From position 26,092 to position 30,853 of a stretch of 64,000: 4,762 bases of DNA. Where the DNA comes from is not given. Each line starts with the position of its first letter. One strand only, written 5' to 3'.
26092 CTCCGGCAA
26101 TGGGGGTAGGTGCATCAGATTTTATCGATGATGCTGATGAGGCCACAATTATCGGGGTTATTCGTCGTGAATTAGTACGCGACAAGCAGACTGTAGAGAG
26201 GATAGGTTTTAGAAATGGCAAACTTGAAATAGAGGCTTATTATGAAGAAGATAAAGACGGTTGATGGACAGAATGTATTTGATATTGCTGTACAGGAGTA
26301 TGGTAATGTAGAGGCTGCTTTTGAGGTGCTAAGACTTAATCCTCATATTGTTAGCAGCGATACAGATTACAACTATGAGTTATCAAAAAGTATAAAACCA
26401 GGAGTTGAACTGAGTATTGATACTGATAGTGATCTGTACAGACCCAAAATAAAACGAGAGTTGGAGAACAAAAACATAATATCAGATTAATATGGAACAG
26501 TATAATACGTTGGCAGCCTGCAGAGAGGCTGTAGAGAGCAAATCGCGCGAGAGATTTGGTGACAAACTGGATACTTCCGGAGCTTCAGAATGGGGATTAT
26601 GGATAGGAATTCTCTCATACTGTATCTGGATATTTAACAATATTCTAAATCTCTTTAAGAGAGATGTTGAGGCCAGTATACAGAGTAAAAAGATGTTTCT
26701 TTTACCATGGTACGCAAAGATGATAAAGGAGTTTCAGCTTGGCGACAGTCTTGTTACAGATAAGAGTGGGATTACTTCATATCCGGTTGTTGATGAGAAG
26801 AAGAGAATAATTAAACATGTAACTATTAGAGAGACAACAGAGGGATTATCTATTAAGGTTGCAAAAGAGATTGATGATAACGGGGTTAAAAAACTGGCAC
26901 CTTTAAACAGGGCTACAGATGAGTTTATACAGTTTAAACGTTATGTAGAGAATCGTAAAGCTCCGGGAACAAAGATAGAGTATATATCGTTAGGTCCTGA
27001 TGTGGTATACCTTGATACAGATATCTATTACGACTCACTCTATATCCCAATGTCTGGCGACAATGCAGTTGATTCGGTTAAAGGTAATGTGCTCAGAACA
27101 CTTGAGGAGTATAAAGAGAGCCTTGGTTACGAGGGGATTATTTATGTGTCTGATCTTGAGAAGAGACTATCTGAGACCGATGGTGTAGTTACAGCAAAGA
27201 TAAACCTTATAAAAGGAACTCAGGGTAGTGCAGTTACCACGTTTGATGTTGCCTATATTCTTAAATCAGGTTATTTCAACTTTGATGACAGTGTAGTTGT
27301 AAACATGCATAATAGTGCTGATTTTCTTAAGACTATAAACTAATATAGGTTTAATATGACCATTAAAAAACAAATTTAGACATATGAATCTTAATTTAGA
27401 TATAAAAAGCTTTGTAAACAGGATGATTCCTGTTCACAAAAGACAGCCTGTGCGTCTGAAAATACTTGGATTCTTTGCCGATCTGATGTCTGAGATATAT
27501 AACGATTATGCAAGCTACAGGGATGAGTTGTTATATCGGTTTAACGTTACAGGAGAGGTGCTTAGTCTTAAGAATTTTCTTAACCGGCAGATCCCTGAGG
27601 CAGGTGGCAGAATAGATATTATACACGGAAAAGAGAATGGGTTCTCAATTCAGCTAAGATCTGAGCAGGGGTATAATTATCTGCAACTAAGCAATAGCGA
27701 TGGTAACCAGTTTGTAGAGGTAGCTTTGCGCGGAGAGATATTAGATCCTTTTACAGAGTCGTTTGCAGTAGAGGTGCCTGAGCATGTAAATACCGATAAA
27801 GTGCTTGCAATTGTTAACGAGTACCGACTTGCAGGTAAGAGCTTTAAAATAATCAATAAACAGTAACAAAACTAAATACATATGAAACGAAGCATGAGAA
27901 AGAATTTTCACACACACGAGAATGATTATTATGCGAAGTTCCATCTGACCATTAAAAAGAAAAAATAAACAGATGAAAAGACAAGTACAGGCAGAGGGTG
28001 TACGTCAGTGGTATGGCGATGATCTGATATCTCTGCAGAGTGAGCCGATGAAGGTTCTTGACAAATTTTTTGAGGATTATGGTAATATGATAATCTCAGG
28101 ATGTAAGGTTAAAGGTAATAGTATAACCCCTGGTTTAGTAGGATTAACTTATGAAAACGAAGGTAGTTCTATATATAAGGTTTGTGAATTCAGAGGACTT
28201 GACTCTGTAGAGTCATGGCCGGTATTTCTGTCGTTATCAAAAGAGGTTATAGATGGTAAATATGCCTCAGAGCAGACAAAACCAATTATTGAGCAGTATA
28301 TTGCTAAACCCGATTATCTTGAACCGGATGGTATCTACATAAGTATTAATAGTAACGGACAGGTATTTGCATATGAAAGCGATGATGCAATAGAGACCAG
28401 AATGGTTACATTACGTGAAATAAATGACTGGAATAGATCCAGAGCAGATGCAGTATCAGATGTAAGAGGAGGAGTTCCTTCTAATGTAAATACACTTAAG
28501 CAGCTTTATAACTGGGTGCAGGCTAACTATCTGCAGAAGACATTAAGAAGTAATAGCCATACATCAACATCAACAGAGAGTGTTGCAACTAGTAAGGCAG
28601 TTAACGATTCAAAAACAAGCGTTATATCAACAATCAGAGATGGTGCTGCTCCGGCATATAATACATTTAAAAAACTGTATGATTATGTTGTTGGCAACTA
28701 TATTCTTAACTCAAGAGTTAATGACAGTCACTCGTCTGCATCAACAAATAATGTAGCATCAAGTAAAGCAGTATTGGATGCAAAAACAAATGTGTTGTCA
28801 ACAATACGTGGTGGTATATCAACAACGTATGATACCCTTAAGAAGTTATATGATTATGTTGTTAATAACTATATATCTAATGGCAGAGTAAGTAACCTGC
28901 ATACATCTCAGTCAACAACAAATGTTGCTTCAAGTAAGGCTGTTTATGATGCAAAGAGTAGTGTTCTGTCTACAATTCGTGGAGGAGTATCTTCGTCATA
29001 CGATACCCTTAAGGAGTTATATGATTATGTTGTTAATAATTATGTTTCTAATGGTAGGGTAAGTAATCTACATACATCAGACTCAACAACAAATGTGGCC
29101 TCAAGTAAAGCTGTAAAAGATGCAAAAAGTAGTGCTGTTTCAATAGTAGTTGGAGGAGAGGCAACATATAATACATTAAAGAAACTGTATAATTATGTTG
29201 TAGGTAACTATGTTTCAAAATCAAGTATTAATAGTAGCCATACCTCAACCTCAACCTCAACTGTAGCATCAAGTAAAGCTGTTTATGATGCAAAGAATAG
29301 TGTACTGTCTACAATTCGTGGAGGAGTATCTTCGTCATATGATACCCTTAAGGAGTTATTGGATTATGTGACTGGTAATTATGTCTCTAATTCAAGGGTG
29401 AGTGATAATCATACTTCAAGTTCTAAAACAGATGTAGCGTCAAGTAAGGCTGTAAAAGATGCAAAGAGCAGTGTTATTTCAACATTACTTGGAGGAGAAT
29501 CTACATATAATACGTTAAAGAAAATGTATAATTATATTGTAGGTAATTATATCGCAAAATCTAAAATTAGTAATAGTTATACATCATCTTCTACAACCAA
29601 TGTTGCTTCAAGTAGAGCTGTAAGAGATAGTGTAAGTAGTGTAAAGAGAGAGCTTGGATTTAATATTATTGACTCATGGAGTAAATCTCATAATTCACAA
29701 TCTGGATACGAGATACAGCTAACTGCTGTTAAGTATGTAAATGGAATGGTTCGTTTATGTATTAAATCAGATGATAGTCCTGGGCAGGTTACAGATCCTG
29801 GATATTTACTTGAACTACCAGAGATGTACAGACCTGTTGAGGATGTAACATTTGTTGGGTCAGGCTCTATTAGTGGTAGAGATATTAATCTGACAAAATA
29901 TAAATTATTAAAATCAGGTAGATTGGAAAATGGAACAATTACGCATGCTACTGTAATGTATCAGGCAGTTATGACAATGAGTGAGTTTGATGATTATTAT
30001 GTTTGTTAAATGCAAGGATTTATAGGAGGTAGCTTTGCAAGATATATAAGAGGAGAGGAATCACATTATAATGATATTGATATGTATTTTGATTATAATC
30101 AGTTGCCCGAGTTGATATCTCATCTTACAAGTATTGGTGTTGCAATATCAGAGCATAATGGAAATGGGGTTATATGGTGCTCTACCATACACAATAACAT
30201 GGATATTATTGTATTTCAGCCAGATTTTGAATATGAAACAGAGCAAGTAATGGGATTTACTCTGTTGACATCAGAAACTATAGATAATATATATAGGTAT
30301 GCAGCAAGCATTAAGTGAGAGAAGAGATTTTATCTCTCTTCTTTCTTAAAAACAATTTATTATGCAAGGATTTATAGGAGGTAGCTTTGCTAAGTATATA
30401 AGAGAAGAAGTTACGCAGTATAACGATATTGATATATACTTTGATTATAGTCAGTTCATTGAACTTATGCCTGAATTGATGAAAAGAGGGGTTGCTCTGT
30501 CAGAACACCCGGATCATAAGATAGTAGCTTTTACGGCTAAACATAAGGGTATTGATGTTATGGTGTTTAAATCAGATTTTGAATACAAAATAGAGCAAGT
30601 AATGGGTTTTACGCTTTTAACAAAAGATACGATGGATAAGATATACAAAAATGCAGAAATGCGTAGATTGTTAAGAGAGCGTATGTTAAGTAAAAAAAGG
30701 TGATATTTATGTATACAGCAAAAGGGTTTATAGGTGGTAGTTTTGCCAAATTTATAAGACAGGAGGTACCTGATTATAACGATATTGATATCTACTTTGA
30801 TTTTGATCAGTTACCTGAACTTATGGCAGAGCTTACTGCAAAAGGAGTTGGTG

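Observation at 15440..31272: Headless contractile phage-tail module (candidate R-type tailocin) bounded by housekeeping genes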

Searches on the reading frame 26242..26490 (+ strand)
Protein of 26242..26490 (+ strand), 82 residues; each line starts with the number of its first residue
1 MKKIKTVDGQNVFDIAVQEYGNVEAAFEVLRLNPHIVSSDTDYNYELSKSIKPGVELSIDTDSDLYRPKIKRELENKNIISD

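Call 6: search_protein_families(library=pfam, proteins=[window:26242-26490:+], max_evalue=0.01)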
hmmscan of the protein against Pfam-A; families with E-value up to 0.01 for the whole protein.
window:26242-26490:+ (82 aa): 1 family
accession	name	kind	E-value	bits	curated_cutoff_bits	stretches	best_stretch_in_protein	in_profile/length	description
PF05489.18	Phage_tail_X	-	0.0052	16.8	22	1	3-36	2-36/60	Phage Tail Protein X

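Call 8: search_protein_families(library=phrogs, proteins=[window:26242-26490:+], max_evalue=0.01)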
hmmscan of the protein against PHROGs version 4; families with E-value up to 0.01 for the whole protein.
window:26242-26490:+ (82 aa): 0 families

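Call 45: find_encoding_contigs(protein=window:26242-26490:+, flank=10000, max_places=6)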
Protein window:26242-26490:+ (82 aa): 12 contigs read that carry it; 6 places shown.
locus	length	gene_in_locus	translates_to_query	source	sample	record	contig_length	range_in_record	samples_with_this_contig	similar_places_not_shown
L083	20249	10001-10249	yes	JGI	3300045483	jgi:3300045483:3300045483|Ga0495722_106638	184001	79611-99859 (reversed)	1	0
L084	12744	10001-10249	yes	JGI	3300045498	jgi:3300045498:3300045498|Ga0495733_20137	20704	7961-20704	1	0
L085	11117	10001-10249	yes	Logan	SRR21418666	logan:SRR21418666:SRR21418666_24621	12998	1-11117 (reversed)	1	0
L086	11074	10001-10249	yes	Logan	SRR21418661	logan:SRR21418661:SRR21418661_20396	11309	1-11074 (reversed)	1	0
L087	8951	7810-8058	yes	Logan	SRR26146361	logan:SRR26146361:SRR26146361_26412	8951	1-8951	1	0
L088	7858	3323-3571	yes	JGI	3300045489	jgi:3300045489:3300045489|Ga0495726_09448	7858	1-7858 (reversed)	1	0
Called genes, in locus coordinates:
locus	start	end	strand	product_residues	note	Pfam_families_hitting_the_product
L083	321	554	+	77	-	-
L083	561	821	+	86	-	-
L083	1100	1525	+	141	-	-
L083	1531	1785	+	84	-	-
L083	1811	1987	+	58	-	-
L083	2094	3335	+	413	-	PF10758:DUF2586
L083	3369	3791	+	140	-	-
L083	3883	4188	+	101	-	-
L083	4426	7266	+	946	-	PF20155:TMP_3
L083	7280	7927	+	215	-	PF19512:DUF6046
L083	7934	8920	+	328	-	-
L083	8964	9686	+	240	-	-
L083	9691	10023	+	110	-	-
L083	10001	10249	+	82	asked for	-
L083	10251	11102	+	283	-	-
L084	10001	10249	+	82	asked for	-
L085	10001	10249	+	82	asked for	-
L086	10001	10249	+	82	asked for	-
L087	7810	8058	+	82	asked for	-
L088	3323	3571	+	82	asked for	-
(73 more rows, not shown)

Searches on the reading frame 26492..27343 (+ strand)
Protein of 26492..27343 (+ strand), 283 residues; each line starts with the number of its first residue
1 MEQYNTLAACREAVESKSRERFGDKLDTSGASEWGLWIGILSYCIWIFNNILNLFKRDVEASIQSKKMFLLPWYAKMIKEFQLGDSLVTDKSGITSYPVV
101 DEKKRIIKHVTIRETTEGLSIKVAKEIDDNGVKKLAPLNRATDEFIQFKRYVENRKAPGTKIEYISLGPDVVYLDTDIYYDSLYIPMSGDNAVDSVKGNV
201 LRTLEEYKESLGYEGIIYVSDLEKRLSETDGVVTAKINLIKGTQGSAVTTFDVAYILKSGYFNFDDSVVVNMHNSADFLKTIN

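Call 6: search_protein_families(library=pfam, proteins=[window:26492-27343:+], max_evalue=0.01)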
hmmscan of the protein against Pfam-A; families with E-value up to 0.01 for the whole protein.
window:26492-27343:+ (283 aa): 0 families

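Call 8: search_protein_families(library=phrogs, proteins=[window:26492-27343:+], max_evalue=0.01)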
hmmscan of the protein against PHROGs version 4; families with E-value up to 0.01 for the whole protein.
window:26492-27343:+ (283 aa): 1 family
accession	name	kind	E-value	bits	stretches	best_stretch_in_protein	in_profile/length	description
phrog_38413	-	unknown function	2.9e-35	123.1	1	25-268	25-272/284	-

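Call 76: search_protein_families(library=pfam, alignment_id=A7, max_evalue=0.001)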
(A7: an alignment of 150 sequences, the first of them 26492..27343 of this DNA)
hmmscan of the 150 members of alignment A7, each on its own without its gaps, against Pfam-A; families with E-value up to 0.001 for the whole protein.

A. member 1, window:26492-27343:+ (283 aa): 0 families

B. families by the number of members that match (of 150 scanned): 2 families
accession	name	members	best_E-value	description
PF19512.4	DUF6046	15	4.2e-39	Domain of unknown function (DUF6046)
PF01476.26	LysM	2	1.2e-07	LysM domain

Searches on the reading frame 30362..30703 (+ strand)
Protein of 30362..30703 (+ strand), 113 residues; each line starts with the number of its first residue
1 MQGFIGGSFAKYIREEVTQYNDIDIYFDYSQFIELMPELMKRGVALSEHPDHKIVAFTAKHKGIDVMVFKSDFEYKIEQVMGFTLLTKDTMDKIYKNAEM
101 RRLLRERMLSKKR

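Call 6: search_protein_families(library=pfam, proteins=[window:30362-30703:+], max_evalue=0.01)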
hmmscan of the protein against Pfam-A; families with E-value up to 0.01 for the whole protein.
window:30362-30703:+ (113 aa): 0 families

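Call 8: search_protein_families(library=phrogs, proteins=[window:30362-30703:+], max_evalue=0.01)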
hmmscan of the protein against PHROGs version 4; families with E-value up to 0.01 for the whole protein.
window:30362-30703:+ (113 aa): 0 families

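Call 53: find_homologous_proteins(query=window:30362-30703:+, max_evalue=0.01)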
Query window:30362-30703:+ (113 aa): 6 proteins with E <= 0.01 among 9 candidates.
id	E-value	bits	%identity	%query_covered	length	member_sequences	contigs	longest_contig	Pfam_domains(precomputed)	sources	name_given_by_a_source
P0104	6.5e-68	243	100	100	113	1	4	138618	-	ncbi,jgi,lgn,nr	ncbi:MAG: hypothetical protein N4A72_10890 [Bacteroidales bacterium]|jgi:hypothetical protein|nr:hyp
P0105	3.0e-49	184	78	99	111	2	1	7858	-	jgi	jgi:hypothetical protein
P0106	3.2e-49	183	78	99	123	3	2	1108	-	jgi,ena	-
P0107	4.9e-47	176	77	99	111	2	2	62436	-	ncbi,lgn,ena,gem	-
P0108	3.4e-33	132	61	86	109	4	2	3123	-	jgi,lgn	-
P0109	5.2e-29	118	57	87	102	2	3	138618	-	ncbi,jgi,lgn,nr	ncbi:MAG: hypothetical protein N4A72_10885 [Bacteroidales bacterium]|jgi:hypothetical protein|nr:hyp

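Call 68: search_protein_families(library=padloc, proteins=[window:30362-30703:+], max_evalue=0.01)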
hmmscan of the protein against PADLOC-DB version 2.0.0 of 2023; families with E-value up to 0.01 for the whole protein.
window:30362-30703:+ (113 aa): 0 families

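Call 70: predict_structure(alignment_id=A5)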
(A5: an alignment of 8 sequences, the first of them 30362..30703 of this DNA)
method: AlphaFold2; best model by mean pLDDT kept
length: 113 residues; sequences in the alignment: 8
mean_pLDDT: 49.9   pTM: 0.32
mean pLDDT of the five models: 49.9, 49.5, 48.2, 47.6, 42.1
residues with pLDDT >= 90: 0; 70-90: 1; 50-70: 52; < 50: 60
segments of 3 or more residues with pLDDT < 50: 1-8, 21-27, 47-87
pLDDT, mean of each block of 10 residues (from residue 1): 42 55 49 60 50 42 46 39 48 52 63 58
secondary structure, 60 per line:
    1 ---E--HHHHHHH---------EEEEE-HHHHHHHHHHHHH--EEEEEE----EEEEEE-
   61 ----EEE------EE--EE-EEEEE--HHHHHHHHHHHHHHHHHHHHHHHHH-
elements in order: H7-13 E23-27 H29-41 E44-49 E54-59 E65-67 E81-85 H88-112

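Call 74: fold_search(model_id=the predicted structure, library=pdb)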
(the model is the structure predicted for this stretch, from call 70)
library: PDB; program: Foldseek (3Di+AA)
matches with E <= 10: 58; with E <= 0.001: 0
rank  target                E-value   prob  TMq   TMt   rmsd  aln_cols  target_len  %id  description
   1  2fki_MODEL_1_A        1.2e+00  0.14  0.28  0.27  12.0       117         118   15  NMR Structure of Protein yjbR from Escherichia coli; Northeast Structural Genomics Consortium Target ER226 (released 2006-02-28)
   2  1zbo_A                1.6e+00  0.07  0.22  0.15  13.0        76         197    9  X-Ray Crystal Structure of Protein BPP1347 from Bordetella parapertussis. Northeast Structural Genomics Consortium Tar (released 2005-04-19)
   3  8ryf_A                2.1e+00  0.08  0.23  0.13   9.8        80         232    8  AzeJ in complex with MTA and AZE from Pseudomonas aeruginosa (P4(2)22) (released 2025-01-01)
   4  4b1b_A                2.1e+00  0.02  0.15  0.07  13.7       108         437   14  Crystal structure of Plasmodium falciparum oxidised Thioredoxin Reductase at 2.9 angstrom (released 2012-08-29)
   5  8ryd_A                2.5e+00  0.06  0.22  0.13  10.0        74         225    8  AzeJ in complex with SAH from Pseudomonas aeruginosa (released 2025-01-01)
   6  8ryd_D                2.8e+00  0.06  0.22  0.13  10.0        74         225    8  AzeJ in complex with SAH from Pseudomonas aeruginosa (released 2025-01-01)
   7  1h6v_C                3.0e+00  0.01  0.15  0.06  14.5       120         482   14  Mammalian thioredoxin reductase (released 2001-08-14)
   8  1pk0_B                3.2e+00  0.08  0.30  0.09  13.1        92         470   12  Crystal Structure of the EF3-CaM complexed with PMEApp (released 2004-02-10)
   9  8bo1_D                3.9e+00  0.04  0.27  0.10  10.8        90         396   12  ExoY Nucleotidyl Cyclase domain from Vibrio nigripulchritudo MARTX toxin, bound to Latrunculin-B-ATP-Mg-actin, and 3'- (released 2023-09-20)
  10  5it7_pp               3.9e+00  0.03  0.19  0.20  11.8        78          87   10  Structure of the Kluyveromyces lactis 80S ribosome in complex with the cricket paralysis virus IRES and eEF2 (released 2016-05-18)
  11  4kpr_A                3.9e+00  0.01  0.13  0.06  13.5       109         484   15  Tetrameric form of rat selenoprotein thioredoxin reductase 1 (released 2014-05-14)
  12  1h6v_B                3.9e+00  0.01  0.12  0.06  13.5       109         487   11  Mammalian thioredoxin reductase (released 2001-08-14)
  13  8fru_p                4.1e+00  0.03  0.22  0.24  13.7       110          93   14  60S subunit of the Giardia lamblia 80S ribosome (released 2024-01-31)
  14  7pwg_p                4.4e+00  0.03  0.21  0.24  13.9       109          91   15  Cryo-EM structure of large subunit of Giardia lamblia ribosome at 2.7 A resolution (released 2022-04-20)
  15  1pk0_A                4.7e+00  0.06  0.30  0.09  13.1        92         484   12  Crystal Structure of the EF3-CaM complexed with PMEApp (released 2004-02-10)
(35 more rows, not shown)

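Call 103: search_solved_structures(query=A5, max_evalue=10, show_alignments=2)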
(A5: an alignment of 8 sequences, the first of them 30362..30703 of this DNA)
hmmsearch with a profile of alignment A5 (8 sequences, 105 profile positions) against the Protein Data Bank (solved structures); distinct sequences matched with E-value up to 10: 5.
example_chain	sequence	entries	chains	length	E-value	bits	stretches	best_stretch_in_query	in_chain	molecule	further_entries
6cb6_A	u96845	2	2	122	0.29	14.6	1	13-57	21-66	Protein A6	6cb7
8izt_A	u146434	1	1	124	0.4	14.2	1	13-57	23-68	Virion morphogenesis protein OPG132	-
8izu_A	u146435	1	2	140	0.48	13.9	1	13-57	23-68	Virion morphogenesis protein OPG132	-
3q87_B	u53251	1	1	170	0.84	13.1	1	56-95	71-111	N6 adenine specific DNA methylase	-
5sv2_A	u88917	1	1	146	1.6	12.3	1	34-74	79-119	Ribonuclease VapC21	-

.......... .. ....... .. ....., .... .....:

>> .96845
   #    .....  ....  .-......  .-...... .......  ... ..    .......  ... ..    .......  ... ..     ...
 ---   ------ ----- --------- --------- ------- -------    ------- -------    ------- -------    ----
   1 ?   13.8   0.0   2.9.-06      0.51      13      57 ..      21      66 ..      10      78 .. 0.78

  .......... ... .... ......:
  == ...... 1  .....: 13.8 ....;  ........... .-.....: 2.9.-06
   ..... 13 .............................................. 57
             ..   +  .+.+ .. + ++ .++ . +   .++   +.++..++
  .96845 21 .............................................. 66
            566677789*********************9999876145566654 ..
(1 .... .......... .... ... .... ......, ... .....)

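Call 106: search_protein_representatives(alignment_id=A5)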
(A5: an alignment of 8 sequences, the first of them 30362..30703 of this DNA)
Query: 8 sequences, 105 profile positions. Proteins with E-value up to 0.001 (for the whole library): 4; up to 1e-10: 2; up to 1e-30: 1. The best 4 are listed.
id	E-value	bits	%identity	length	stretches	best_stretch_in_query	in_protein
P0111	4.5e-50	184.4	-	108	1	2-103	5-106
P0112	2.4e-26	108.2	-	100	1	4-99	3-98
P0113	2.1e-04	37.6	-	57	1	4-41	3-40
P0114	2.8e-04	37.2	-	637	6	42-72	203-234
